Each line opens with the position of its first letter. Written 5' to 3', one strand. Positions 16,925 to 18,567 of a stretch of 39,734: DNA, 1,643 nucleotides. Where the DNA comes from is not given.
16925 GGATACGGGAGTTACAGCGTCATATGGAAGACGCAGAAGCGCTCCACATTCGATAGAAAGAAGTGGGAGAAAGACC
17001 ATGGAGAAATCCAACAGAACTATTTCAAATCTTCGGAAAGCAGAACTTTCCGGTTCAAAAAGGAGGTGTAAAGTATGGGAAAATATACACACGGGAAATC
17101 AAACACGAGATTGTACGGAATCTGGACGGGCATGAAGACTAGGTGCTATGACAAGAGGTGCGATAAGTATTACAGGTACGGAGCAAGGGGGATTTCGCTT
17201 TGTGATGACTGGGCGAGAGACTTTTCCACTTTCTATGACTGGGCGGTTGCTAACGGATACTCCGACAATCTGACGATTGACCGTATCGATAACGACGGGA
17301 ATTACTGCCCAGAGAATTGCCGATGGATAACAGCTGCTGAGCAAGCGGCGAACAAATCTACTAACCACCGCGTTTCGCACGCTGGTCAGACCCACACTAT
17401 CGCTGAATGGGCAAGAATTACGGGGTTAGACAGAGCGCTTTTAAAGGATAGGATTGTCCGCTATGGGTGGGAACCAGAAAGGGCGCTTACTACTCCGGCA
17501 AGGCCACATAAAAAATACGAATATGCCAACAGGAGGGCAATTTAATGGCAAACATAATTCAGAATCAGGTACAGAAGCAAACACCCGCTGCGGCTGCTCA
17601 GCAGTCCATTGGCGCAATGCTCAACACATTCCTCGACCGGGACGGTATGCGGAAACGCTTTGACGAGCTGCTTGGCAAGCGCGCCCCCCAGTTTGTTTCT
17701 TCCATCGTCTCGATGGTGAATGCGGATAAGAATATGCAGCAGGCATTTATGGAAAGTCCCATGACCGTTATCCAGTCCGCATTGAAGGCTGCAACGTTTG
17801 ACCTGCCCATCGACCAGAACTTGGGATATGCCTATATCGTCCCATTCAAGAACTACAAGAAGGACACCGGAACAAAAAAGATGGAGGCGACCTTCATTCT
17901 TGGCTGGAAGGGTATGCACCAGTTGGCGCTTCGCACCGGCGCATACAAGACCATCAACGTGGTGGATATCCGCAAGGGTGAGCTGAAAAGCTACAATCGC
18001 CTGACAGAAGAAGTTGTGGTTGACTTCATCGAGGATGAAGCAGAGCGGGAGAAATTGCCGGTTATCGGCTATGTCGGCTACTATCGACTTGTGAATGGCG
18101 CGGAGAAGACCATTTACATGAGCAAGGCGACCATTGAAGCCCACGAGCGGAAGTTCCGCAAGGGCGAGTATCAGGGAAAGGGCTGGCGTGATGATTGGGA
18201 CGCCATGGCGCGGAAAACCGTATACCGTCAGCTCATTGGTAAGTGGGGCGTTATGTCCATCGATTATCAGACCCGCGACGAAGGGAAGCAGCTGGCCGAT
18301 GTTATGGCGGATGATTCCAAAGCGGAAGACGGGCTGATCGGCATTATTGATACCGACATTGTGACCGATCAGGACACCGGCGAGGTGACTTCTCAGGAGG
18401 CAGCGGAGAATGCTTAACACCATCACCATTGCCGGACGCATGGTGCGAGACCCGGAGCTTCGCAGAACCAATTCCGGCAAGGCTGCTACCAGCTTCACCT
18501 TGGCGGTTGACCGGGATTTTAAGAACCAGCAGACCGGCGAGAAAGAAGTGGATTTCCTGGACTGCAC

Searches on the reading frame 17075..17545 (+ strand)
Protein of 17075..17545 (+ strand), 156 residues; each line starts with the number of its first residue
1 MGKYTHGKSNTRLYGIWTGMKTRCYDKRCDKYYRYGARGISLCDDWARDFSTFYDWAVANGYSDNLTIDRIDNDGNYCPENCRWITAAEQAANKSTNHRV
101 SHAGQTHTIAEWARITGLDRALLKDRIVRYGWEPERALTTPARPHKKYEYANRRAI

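Call 10: search_protein_families(library=pfam, proteins=[window:17075-17545:+], max_evalue=0.01)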
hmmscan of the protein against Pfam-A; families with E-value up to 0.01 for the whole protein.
window:17075-17545:+ (156 aa): 0 families

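Call 11: search_protein_families(library=phrogs, proteins=[window:17075-17545:+], max_evalue=0.001)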
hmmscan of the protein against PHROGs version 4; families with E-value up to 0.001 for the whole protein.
window:17075-17545:+ (156 aa): 7 families
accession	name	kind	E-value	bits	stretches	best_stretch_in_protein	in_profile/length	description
phrog_3377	-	DNA, RNA and nucleotide metabolism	4.2e-58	197.4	1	4-150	5-150/196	HNH endonuclease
phrog_374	-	DNA, RNA and nucleotide metabolism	1.2e-47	164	1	3-148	262-406/617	HNH endonuclease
phrog_8790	-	DNA, RNA and nucleotide metabolism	1.2e-32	114.8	1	3-107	15-117/241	restriction endonuclease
phrog_2081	-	DNA, RNA and nucleotide metabolism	1.3e-28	101.4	1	4-105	96-211/433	HNH endonuclease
phrog_953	-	DNA, RNA and nucleotide metabolism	1.9e-20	74.6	1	6-90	217-301/420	HNH endonuclease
phrog_1065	-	unknown function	4.6e-06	27.7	1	89-147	85-147/192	-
phrog_4578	-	DNA, RNA and nucleotide metabolism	0.00014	22.7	1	55-98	18-63/130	HNH endonuclease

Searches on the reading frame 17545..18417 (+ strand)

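Call 10: search_protein_families(library=pfam, proteins=[window:17545-18417:+], max_evalue=0.01)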
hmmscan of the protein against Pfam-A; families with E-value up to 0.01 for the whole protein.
window:17545-18417:+ (290 aa): 1 family
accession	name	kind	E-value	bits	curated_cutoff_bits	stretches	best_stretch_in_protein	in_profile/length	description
PF03837.19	RecT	-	2.1e-36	125.8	24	1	49-246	2-186/198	RecT family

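Call 11: search_protein_families(library=phrogs, proteins=[window:17545-18417:+], max_evalue=0.001)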
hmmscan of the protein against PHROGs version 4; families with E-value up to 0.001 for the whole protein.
window:17545-18417:+ (290 aa): 2 families
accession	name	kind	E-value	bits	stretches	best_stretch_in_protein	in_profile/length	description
phrog_148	-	DNA, RNA and nucleotide metabolism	2.1e-59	203.1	1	8-276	18-264/387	RecT-like ssDNA annealing protein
phrog_19737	-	unknown function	9.7e-27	94.3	1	17-134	3-107/108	-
